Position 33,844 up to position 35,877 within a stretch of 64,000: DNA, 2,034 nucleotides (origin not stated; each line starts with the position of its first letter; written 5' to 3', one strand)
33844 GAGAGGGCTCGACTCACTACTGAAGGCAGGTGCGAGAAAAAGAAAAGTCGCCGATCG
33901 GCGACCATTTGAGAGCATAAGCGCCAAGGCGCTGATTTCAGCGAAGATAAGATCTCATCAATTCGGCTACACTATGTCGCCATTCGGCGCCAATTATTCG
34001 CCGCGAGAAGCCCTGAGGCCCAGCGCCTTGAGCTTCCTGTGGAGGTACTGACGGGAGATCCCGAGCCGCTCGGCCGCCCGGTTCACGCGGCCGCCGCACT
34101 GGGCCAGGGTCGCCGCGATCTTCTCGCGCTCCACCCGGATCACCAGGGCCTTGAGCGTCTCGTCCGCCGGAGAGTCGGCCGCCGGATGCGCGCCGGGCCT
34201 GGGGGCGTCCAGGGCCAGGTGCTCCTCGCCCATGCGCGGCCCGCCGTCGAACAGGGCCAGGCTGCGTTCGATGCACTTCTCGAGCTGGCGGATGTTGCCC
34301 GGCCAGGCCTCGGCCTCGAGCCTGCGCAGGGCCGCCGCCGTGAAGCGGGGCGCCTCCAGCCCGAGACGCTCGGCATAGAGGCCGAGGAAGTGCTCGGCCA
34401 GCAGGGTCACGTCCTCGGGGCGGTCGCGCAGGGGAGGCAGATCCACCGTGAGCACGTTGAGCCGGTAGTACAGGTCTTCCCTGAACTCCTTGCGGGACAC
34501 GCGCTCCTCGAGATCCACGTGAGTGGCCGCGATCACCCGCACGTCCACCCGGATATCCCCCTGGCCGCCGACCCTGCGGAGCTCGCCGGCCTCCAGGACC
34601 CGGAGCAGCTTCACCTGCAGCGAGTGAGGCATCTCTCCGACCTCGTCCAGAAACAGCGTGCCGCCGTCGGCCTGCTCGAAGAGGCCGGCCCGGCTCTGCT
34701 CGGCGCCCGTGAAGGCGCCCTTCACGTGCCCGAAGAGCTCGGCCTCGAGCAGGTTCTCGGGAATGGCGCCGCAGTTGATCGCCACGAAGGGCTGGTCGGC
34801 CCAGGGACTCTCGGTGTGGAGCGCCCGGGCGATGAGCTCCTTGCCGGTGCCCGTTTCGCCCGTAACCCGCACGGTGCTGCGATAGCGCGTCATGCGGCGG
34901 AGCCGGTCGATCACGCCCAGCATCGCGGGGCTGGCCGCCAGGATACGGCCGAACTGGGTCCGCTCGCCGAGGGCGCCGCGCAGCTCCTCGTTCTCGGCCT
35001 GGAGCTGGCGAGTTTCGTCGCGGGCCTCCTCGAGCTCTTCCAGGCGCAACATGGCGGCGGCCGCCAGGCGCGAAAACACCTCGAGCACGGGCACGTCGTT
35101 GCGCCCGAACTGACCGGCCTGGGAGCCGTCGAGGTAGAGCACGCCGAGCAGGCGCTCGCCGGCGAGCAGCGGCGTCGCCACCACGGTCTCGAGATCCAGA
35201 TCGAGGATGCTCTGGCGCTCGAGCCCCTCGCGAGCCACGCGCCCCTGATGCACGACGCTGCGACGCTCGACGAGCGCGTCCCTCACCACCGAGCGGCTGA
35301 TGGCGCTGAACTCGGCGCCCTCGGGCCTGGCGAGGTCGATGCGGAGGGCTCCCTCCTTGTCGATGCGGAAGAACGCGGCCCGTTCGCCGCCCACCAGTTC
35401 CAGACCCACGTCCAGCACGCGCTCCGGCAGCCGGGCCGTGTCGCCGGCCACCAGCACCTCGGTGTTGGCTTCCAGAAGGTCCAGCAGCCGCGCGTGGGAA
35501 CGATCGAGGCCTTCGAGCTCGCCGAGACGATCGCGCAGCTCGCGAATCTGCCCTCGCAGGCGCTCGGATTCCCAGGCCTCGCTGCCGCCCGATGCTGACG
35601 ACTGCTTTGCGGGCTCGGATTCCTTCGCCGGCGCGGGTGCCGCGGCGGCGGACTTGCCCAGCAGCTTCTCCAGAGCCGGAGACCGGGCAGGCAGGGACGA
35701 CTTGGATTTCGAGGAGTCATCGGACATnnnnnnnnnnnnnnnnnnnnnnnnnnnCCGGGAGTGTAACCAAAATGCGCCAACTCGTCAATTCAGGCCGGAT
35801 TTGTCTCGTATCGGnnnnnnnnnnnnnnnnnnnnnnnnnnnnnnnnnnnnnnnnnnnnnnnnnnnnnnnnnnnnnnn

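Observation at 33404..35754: Sigma-54 enhancer-binding protein placed directly upstream of a consensus sigma-54 promoter that drives two tandem tiny hydrophobic peptides ending in LTKTWW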

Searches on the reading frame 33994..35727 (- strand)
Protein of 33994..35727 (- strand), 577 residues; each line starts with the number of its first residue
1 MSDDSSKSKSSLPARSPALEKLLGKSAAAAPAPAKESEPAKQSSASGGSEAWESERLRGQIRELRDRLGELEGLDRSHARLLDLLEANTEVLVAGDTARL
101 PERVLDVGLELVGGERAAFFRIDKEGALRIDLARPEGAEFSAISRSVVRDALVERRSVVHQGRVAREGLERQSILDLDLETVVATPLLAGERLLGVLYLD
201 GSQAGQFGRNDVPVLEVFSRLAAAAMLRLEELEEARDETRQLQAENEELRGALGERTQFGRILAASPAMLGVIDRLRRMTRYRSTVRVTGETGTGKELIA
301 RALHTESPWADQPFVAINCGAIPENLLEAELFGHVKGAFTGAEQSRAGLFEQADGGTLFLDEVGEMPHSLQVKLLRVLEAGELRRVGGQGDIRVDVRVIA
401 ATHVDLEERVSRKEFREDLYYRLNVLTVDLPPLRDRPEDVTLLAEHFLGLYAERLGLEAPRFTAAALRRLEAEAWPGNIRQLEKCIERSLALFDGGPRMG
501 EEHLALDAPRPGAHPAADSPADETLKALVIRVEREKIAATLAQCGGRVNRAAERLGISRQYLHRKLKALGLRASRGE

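Call 6: search_protein_families(library=pfam, proteins=[window:33994-35727:-], max_evalue=0.01)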
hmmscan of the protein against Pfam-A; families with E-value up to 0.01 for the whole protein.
window:33994-35727:- (577 aa): 10 families
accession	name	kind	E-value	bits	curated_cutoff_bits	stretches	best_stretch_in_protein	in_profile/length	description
PF00158.32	Sigma54_activat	-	1.1e-70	237.1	20.2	1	263-428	2-167/168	Sigma-54 interaction domain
PF14532.12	Sigma54_activ_2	-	1.1e-20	74.7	25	1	263-433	1-138/138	Sigma-54 interaction domain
PF25601.1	AAA_lid_14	-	1.9e-17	63.3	27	1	434-504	1-70/87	AAA+ ATPase lid domain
PF02954.25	HTH_8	-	7.8e-12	45.2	22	1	532-568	5-41/42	Bacterial regulatory protein, Fis family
PF13185.12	GAF_2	-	2.1e-09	38.1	28.6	1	102-226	9-135/136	GAF domain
PF01590.32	GAF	-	5.8e-09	37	22.4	1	103-225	8-132/133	GAF domain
PF13492.12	GAF_3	-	2.7e-07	31.5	27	1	105-226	10-127/129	GAF domain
PF07728.20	AAA_5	-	5.1e-06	27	22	1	288-414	4-130/139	AAA domain (dynein-related subfamily)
PF00004.35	AAA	-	0.00039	21.3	21.2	1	288-403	3-109/131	ATPase family associated with various cellular activities (AAA)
PF07724.20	AAA_2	-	0.0011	19.4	27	1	285-408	5-129/166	AAA domain (Cdc48 subfamily)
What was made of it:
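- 33994..35727 (-): Sigma-54 enhancer-binding protein, 577 aa. It has a low-complexity N-terminus, a GAF domain (about residues 102-226), an AAA+ domain with GAFTGA at residue 337, and an HTH_8 domain. Pfam (call 6).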

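Call 7: find_related_loci(query=window:33994-35727:-, collection=genome_contigs, flank=4000)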
Query window:33994-35727:- (577 aa) in genome_contigs; peptide patterns used: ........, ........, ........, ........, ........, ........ (x = any residue, [..] = any of these).
173 stretches matched a pattern; 53 encode a relative of the query (tblastn E <= 1e-3); 53 distinct loci.
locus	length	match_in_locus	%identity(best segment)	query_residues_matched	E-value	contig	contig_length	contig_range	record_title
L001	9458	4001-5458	41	84-572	4e-89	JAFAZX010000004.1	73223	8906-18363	MAG: Acidobacteriota bacterium isolate CP_BM_RX_R9_16 BM_RX_R9_k147_2116770, whole genome shotgun sequence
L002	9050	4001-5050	47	229-571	3e-87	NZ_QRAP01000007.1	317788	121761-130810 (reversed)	Enterobacillus tribolii strain DSM 103736 Ga0215724_107, whole genome shotgun sequence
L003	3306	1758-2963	42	170-572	3e-88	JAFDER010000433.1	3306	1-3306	MAG: Deltaproteobacteria bacterium isolate Meg19_46_Bin_197 Meg19_46_Bin_197_scaffold_105348, whole genome shotgun seque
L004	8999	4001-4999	46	238-567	7e-86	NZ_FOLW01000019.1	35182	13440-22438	Pragia fontium DSM 5563 = ATCC 49100 strain DSM 5563, whole genome shotgun sequence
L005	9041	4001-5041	46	227-567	4e-85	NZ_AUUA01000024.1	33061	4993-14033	Leminorella grimontii ATCC 33999 = DSM 5078 G544DRAFT_scaffold00022.22_C, whole genome shotgun sequence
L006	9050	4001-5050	46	139-494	3e-85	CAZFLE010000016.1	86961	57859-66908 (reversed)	MAG TPA_asm: uncultured Enterobacterales bacterium isolate binchicken_co46_73 genome assembly, contig: NODE_392_length_8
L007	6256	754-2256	38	79-575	2e-85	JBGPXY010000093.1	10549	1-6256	MAG: Candidatus Eisenbacteria bacterium isolate OBJ1_062018_090_26 k141_221589_length_10549_cov_143.0000, whole genome s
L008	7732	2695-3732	47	229-567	4e-84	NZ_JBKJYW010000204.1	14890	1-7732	MAG: Serratia sp. (in: enterobacteria) isolate swi_bin.219 k127_8468497, whole genome shotgun sequence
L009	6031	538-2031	40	76-566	9e-84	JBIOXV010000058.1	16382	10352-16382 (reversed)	MAG: Thermoanaerobaculia bacterium isolate MAG047 k127_2627316, whole genome shotgun sequence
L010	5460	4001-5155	44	139-531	1e-83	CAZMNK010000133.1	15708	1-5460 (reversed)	MAG TPA_asm: uncultured Enterobacterales bacterium isolate SRP308112_co1_330 genome assembly, contig: NODE_6399_length_1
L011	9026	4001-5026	45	238-571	3e-83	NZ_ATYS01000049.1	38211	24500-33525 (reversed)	Budvicia aquatica DSM 5075 = ATCC 35567 strain DSM 5075 YWEDRAFT_scaffold_41.42_C, whole genome shotgun sequence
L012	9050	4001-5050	44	139-494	3e-83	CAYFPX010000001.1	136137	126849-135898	MAG TPA_asm: uncultured Enterobacterales bacterium isolate ERP019367_co1_21 genome assembly, contig: NODE_166_length_136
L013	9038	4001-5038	47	229-567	4e-83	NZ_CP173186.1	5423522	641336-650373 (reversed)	Serratia aquatilis strain 2015-2462-01 chromosome, complete genome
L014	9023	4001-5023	45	238-575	6e-83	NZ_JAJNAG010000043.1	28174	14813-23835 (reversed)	Limnobaculum eriocheiris strain LJY008 NODE_43_length_28174_cov_43.216815, whole genome shotgun sequence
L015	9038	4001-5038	45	229-567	5e-82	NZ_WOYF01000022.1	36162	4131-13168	Budvicia diplopodorum strain D9 Scaffold22_1, whole genome shotgun sequence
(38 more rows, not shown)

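Call 10: find_homologous_proteins(query=window:33994-35727:-, max_evalue=1e-60)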
Query window:33994-35727:- (577 aa): 7877 proteins with E <= 1e-60 among 8000 candidates; the best 120 are listed.
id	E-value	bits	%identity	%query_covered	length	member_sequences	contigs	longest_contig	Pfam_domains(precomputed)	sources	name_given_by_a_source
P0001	0.0e+0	1226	100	100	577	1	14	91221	PF13185.13,PF00158.33,PF25601.2,PF01590.33,PF02954.26,PF13492.13,PF14532.13,PF07728.21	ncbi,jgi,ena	-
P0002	0.0e+0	1141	92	98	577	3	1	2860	PF13185.13,PF00158.33,PF25601.2,PF01590.33,PF02954.26,PF13492.13,PF14532.13,PF07728.21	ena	-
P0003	2.1e-283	959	78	100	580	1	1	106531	PF13185.13,PF00158.33,PF25601.2,PF01590.33,PF02954.26,PF13492.13,PF14532.13,PF07728.21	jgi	jgi:two-component system, NtrC family, response regulator AtoC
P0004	1.4e-278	943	77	99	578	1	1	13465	PF13185.13,PF00158.33,PF25601.2,PF01590.33,PF02954.26,PF13492.13,PF14532.13,PF07728.21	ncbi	-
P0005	1.4e-263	894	74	100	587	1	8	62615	PF13185.13,PF00158.33,PF25601.2,PF01590.33,PF02954.26,PF13492.13,PF14532.13,PF07728.21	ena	-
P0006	2.7e-243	827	70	99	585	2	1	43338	PF13185.13,PF00158.33,PF25601.2,PF01590.33,PF02954.26,PF13492.13,PF14532.13,PF07728.21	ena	-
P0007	2.7e-237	807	67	100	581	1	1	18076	PF13185.13,PF00158.33,PF25601.2,PF01590.33,PF02954.26,PF13492.13,PF14532.13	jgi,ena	-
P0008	2.7e-237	807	69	99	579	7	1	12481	PF13185.13,PF00158.33,PF25601.2,PF01590.33,PF02954.26,PF13492.13,PF14532.13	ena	-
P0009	1.7e-235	801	66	100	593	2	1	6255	PF13185.13,PF00158.33,PF25601.2,PF01590.33,PF02954.26,PF13492.13,PF14532.13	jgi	jgi:DNA-binding NtrC family response regulator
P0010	1.3e-234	798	68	98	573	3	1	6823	PF13185.13,PF00158.33,PF25601.2,PF01590.33,PF02954.26,PF13492.13,PF14532.13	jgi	-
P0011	3.5e-232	790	67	100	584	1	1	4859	PF13185.13,PF00158.33,PF25601.2,PF01590.33,PF02954.26,PF13492.13,PF14532.13,PF07728.21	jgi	jgi:transcriptional regulator with GAF, ATPase, and Fis domain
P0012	9.0e-230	782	71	91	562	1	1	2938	PF13185.13,PF00158.33,PF25601.2,PF01590.33,PF02954.26,PF13492.13,PF14532.13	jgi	jgi:transcriptional regulator with GAF, ATPase, and Fis domain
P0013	1.9e-228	778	67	98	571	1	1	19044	PF13185.13,PF00158.33,PF25601.2,PF01590.33,PF02954.26,PF13492.13,PF14532.13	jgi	-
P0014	7.9e-216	736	63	99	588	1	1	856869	PF13185.13,PF00158.33,PF07724.21,PF25601.2,PF01590.33,PF02954.26,PF13492.13,PF14532.13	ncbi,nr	ncbi:MAG: GAF domain-containing protein [bacterium]|nr:GAF domain-containing protein [bacterium]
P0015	1.2e-208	713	65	88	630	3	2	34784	PF13185.13,PF00158.33,PF25601.2,PF01590.33,PF02954.26,PF13492.13,PF14532.13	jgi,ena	-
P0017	8.3e-204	697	60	98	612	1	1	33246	PF13185.13,PF00158.33,PF25601.2,PF01590.33,PF02954.26,PF13492.13,PF14532.13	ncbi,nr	ncbi:MAG: sigma 54-interacting transcriptional regulator [Candidatus Krumholzibacteriota bacterium]|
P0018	1.5e-198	679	59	99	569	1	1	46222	PF13185.13,PF00158.33,PF25601.2,PF01590.33,PF02954.26,PF13492.13,PF14532.13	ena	-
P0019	5.0e-196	671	57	99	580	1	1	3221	PF13185.13,PF00158.33,PF25601.2,PF01590.33,PF02954.26,PF13492.13,PF14532.13,PF07728.21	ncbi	-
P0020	1.8e-151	524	48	98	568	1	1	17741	PF13185.13,PF00158.33,PF25601.2,PF01590.33,PF02954.26,PF13492.13,PF14532.13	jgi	-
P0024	3.6e-101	358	42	82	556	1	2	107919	PF13185.13,PF00158.33,PF25601.2,PF01590.33,PF02954.26,PF13492.13,PF14532.13,PF07728.21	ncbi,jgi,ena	-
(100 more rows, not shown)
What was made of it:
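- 33994..35727 (-): Orthologue series P0001-P0020 (call 10).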

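Call 12: find_encoding_contigs(protein=P0003, flank=5000, max_places=1)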
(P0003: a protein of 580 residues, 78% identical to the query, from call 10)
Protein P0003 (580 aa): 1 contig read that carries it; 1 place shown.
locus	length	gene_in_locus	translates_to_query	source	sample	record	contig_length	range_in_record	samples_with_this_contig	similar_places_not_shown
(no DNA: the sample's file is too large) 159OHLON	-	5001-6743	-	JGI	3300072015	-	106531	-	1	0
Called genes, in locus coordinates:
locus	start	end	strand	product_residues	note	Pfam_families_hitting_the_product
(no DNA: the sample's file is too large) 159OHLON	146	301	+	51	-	-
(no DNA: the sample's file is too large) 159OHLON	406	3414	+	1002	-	PF00069:Pkinase, PF07714:PK_Tyr_Ser-Thr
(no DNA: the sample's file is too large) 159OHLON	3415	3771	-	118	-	-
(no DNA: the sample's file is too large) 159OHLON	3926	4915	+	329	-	PF01368:DHH, PF02272:DHHA1 (weak)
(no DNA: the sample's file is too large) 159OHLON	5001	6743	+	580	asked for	PF01590:GAF, PF13185:GAF_2, PF13492:GAF_3 (weak), PF00158:Sigma54_activat, PF14532:Sigma54_activ_2, PF07728:AAA_5 (weak), PF25601:AAA_lid_14, PF02954:HTH_8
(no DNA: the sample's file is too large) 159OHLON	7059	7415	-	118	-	?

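Call 13: find_encoding_contigs(protein=P0005, flank=5000, max_places=1)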
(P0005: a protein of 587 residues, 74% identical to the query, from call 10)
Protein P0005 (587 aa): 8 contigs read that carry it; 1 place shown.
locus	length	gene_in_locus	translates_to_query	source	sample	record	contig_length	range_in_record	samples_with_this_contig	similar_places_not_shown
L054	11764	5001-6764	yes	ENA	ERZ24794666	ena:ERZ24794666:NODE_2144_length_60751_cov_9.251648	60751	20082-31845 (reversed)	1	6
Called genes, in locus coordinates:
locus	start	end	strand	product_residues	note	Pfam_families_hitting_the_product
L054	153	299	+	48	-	-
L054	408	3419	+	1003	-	PF00069:Pkinase, PF07714:PK_Tyr_Ser-Thr (weak), PF17874:TPR_MalT (faint)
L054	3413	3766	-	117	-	-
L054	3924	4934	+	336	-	PF01368:DHH, PF02272:DHHA1 (weak)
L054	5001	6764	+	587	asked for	PF01590:GAF, PF13185:GAF_2, PF13492:GAF_3 (weak), PF07728:AAA_5 (faint), PF00158:Sigma54_activat, PF14532:Sigma54_activ_2, PF25601:AAA_lid_14, PF02954:HTH_8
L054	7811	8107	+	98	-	PF09527:ATPase_gene1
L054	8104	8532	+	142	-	-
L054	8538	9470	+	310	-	PF00119:ATP-synt_A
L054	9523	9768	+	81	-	PF00137:ATP-synt_C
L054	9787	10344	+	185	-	PF00430:ATP-synt_B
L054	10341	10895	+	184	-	PF00213:OSCP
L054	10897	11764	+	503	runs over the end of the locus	PF02874:ATP-synt_ab_N, PF00006:ATP-synt_ab, PF00306:ATP-synt_ab_C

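Call 14: find_encoding_contigs(protein=P0006, flank=5000, max_places=1)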
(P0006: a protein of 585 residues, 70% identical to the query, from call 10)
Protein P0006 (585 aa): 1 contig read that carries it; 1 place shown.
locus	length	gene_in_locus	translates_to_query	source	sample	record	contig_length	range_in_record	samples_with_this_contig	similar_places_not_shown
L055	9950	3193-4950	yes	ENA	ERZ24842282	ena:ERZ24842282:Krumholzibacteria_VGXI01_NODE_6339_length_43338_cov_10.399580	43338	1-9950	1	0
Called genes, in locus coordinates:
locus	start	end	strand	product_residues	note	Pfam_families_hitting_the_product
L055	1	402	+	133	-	?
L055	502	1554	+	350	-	PF01791:DeoC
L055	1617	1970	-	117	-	-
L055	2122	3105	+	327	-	PF01368:DHH, PF02272:DHHA1 (weak)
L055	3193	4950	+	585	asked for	PF07728:AAA_5 (faint), PF01590:GAF, PF13185:GAF_2, PF13492:GAF_3 (weak), PF00158:Sigma54_activat, PF14532:Sigma54_activ_2, PF25601:AAA_lid_14, PF02954:HTH_8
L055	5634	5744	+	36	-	-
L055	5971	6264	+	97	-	PF09527:ATPase_gene1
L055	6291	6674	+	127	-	-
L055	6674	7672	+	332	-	PF00119:ATP-synt_A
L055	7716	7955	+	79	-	PF00137:ATP-synt_C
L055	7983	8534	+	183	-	PF00430:ATP-synt_B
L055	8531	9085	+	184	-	PF00213:OSCP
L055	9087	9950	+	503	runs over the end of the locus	PF02874:ATP-synt_ab_N, PF00006:ATP-synt_ab, PF00306:ATP-synt_ab_C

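Call 18: find_encoding_contigs(protein=P0014, flank=5000, max_places=1)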
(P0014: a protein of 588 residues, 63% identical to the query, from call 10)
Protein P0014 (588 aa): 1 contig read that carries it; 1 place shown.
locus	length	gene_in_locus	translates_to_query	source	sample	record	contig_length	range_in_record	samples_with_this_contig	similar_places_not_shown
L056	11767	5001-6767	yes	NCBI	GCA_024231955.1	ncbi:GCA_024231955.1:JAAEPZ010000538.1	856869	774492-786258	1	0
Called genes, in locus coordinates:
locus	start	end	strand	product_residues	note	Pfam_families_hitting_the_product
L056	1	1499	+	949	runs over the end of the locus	PF00069:Pkinase, PF01636:APH (faint), PF07714:PK_Tyr_Ser-Thr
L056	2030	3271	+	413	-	PF13579:Glyco_trans_4_4, PF13439:Glyco_transf_4, PF20706:GT4-conflict (weak), PF00534:Glycos_transf_1, PF13692:Glyco_trans_1_4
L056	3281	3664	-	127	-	-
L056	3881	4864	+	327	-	PF01368:DHH, PF02272:DHHA1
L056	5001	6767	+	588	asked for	PF01590:GAF (weak), PF13185:GAF_2 (weak), PF13492:GAF_3 (weak), PF00158:Sigma54_activat, PF14532:Sigma54_activ_2, PF07724:AAA_2 (weak), PF25601:AAA_lid_14, PF02954:HTH_8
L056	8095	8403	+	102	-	PF09527:ATPase_gene1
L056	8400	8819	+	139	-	-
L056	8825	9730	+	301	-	PF00119:ATP-synt_A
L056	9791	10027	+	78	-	PF00137:ATP-synt_C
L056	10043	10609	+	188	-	PF00430:ATP-synt_B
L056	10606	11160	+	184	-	PF00213:OSCP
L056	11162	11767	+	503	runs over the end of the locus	PF02874:ATP-synt_ab_N, PF00006:ATP-synt_ab, PF00306:ATP-synt_ab_C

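Call 19: find_encoding_contigs(protein=P0017, flank=5000, max_places=1)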
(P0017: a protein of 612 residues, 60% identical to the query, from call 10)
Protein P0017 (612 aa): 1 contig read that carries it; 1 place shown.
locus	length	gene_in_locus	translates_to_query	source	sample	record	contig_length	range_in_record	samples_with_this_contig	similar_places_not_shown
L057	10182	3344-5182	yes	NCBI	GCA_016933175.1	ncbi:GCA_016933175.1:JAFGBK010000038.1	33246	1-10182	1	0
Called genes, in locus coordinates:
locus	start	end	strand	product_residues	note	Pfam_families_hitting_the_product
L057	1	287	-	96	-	PF03773:ArsP_1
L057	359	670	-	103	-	PF12840:HTH_20, PF01022:HTH_5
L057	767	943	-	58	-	-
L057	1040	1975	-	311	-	PF03783:CsgG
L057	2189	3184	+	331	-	PF01368:DHH, PF02272:DHHA1 (weak)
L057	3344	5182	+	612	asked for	PF01590:GAF, PF13185:GAF_2, PF13492:GAF_3 (weak), PF00158:Sigma54_activat, PF14532:Sigma54_activ_2, PF25601:AAA_lid_14, PF02954:HTH_8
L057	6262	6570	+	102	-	PF09527:ATPase_gene1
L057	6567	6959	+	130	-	-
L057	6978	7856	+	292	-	PF00119:ATP-synt_A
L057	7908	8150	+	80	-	PF00137:ATP-synt_C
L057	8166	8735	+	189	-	PF00430:ATP-synt_B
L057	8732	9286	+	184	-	PF00213:OSCP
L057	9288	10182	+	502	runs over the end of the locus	PF02874:ATP-synt_ab_N, PF00006:ATP-synt_ab, PF00306:ATP-synt_ab_C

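Call 20: find_encoding_contigs(protein=P0018, flank=5000, max_places=1)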
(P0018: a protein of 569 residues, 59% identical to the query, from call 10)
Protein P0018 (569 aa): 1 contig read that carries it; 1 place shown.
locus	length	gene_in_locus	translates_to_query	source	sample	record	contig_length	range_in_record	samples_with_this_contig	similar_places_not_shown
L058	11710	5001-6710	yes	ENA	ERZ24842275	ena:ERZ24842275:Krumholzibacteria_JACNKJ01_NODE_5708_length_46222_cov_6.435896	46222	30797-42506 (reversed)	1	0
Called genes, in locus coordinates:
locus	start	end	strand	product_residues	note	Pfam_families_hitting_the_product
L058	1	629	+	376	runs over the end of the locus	PF25917:BSH_RND (weak), PF25973:BSH_CzcB (weak), PF25893:HH_CzcB (weak), PF25989:YknX_C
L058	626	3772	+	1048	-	PF00873:ACR_tran, PF03176:MMPL (faint)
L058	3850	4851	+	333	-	PF01368:DHH, PF02272:DHHA1 (faint)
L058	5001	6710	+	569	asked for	PF01590:GAF, PF13185:GAF_2, PF13492:GAF_3, PF00158:Sigma54_activat, PF14532:Sigma54_activ_2, PF25601:AAA_lid_14, PF02954:HTH_8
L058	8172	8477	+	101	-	PF09527:ATPase_gene1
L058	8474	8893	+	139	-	-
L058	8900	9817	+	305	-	PF00119:ATP-synt_A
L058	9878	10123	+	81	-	PF00137:ATP-synt_C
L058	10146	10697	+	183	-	PF00430:ATP-synt_B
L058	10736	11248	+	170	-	PF00213:OSCP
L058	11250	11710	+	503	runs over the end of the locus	PF02874:ATP-synt_ab_N, PF00006:ATP-synt_ab, PF00306:ATP-synt_ab_C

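Call 21: find_encoding_contigs(protein=P0020, flank=5000, max_places=1)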
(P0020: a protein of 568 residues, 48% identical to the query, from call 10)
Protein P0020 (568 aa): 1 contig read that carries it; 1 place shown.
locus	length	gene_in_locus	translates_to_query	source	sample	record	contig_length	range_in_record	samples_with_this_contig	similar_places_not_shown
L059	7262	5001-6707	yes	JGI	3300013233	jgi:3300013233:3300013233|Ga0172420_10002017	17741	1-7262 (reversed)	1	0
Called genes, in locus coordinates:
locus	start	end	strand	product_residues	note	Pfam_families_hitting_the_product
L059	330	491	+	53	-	-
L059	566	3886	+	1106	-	PF00069:Pkinase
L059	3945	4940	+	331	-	PF01368:DHH, PF02272:DHHA1 (weak)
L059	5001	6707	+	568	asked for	PF01590:GAF, PF13185:GAF_2 (weak), PF13492:GAF_3, PF00158:Sigma54_activat, PF14532:Sigma54_activ_2, PF25601:AAA_lid_14, PF02954:HTH_8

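Call 48: search_protein_families(library=ncbifam, proteins=[window:33994-35727:-], max_evalue=1e-10)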
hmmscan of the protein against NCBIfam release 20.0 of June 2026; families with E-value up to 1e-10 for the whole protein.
window:33994-35727:- (577 aa): 25 families
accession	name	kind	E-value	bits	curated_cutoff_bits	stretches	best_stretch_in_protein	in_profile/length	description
NF003451.0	PRK05022.1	equivalog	7.7e-106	354.8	476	1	176-572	109-511/512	nitric oxide reductase transcriptional regulator NorR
TIGR01817.1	nifA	equivalog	7.5e-104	348.4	528.85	1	145-495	73-430/534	nif-specific transcriptional activator NifA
TIGR02915.1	PEP_resp_reg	equivalog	3.1e-100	336.1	502.6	1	240-571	120-444/445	PEP-CTERM-box response regulator transcription factor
NF008469.0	PRK11361.1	equivalog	5.2e-100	335.3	714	1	239-571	122-456/461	acetoacetate metabolism transcriptional regulator AtoC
TIGR01818.1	ntrC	equivalog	6.5e-97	325.2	558.6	1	248-492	122-366/463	nitrogen regulation protein NR(I)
TIGR02329.1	propionate_PrpR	equivalog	9.8e-90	301.6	499.2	1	224-568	190-526/526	propionate catabolism operon regulatory protein PrpR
NF041552.1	TF_PrdR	equivalog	8.7e-89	298.4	795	1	230-568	242-575/577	sigma-54 dependent transcriptional regulator PrdR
NF038308.1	RNA_repair_RtcR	equivalog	5e-88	296.2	650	1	242-564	162-506/530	RNA repair transcriptional activator RtcR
NF050807.1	TransRegFlbDCaul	equivalog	4e-87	292.9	750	1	262-568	120-437/454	sigma-54-dependent transcriptional regulator FlbD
NF011958.0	PRK15429.1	equivalog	7.3e-87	292.6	830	1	178-572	296-687/692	formate hydrogenlyase transcriptional activator FlhA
NF008085.0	PRK10820.1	equivalog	7e-85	285.6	576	1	254-575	198-516/520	transcriptional regulator TyrR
NF008176.1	PRK10923.1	equivalog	1.3e-84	284.5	620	1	260-486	138-364/469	nitrogen regulation protein NR(I)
NF011953.0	PRK15424.1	equivalog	7.4e-84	282.3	703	1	231-568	188-533/538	propionate catabolism operon regulatory protein PrpR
NF007689.0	PRK10365.1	equivalog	3.6e-83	279.8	760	1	231-566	116-439/441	sigma-54-dependent response regulator transcription factor ZraR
NF011695.0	PRK15115.1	equivalog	6.1e-83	279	763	1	259-493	134-368/445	two-component system response regulator GlrR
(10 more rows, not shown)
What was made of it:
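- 33994..35727 (-): Below every NCBIfam equivalog cut-off (call 48).
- On Bacterial enhancer-binding protein, GAF class (NifA / NorR / FhlA type): All 25 models fall below their cut-offs (call 48).
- Closest known: Activator gene placed next to its sigma-54 promoter and a small membrane-protein target. Different: The activator scores far below the PspF cut-offs (call 48).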
